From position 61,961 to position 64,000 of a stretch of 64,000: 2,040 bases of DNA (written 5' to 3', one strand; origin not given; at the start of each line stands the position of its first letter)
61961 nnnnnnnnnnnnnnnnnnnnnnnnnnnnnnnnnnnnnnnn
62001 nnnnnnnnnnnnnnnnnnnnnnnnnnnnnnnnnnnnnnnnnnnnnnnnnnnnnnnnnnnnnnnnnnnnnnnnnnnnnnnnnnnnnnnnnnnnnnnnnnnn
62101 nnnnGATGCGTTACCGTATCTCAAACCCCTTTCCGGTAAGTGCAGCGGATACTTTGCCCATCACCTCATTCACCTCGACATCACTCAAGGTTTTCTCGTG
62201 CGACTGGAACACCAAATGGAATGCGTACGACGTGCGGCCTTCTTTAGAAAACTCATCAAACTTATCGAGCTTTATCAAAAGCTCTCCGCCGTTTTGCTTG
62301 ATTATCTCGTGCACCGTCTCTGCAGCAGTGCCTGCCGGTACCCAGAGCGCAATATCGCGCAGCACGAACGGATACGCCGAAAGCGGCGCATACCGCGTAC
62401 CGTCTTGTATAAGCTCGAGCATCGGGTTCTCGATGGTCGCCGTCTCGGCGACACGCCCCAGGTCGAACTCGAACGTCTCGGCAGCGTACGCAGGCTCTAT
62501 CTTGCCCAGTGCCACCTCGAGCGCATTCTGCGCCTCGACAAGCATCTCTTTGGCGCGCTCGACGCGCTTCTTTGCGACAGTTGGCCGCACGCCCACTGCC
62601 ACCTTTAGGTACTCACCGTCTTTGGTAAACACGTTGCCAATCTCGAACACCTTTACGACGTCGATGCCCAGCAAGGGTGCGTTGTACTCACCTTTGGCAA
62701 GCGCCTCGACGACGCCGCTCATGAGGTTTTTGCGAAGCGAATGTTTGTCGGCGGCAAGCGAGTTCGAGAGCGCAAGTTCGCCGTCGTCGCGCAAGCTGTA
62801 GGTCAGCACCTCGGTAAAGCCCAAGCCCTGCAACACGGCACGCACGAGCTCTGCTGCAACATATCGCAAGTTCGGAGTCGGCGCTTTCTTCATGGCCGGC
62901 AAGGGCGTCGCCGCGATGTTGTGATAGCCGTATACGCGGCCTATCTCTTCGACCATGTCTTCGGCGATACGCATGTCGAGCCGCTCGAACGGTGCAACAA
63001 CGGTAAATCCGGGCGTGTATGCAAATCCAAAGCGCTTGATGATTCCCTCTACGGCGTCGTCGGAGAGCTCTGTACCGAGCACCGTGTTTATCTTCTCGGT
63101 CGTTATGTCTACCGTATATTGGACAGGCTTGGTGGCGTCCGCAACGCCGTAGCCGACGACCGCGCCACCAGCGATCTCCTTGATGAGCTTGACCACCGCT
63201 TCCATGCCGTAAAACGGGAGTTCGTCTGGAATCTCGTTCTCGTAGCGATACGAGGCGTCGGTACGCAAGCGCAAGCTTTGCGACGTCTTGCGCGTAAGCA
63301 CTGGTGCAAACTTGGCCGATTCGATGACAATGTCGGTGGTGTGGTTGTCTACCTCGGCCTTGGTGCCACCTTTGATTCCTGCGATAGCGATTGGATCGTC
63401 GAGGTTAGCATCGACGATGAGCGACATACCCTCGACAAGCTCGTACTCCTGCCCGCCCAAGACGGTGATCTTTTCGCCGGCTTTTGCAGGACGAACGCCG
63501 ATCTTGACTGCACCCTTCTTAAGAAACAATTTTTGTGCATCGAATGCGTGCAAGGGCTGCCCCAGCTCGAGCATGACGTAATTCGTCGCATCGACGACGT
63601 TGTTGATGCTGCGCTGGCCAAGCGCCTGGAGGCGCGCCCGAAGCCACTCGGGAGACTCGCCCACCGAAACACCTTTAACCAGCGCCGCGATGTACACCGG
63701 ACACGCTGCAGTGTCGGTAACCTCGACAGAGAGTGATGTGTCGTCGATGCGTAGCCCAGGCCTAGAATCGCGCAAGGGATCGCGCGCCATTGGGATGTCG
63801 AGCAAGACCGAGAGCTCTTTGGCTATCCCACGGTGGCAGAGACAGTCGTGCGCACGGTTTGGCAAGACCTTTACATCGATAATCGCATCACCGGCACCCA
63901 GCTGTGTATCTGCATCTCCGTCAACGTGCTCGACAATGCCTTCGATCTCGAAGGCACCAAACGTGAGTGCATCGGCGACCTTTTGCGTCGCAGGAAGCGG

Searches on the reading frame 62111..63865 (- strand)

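Call 43: search_protein_families(library=pfam, proteins=[window:62111-63865:-], max_evalue=0.001)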
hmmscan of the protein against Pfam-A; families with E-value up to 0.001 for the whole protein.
window:62111-63865:- (584 aa): 4 families
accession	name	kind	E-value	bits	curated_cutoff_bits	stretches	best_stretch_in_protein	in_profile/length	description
PF03483.22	B3_4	-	3.1e-56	190.1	29.3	1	54-233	1-174/174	B3/4 domain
PF03147.19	FDX-ACB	-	5e-19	69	31.1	1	496-583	1-93/94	Ferredoxin-fold anticodon binding domain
PF03484.21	B5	-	5.9e-14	52.4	28.6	1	252-314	1-67/67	tRNA synthetase B5 domain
PF17759.6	tRNA_synthFbeta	-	1e-08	35.4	22.4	1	322-418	5-117/214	Phenylalanyl tRNA synthetase beta chain CLM domain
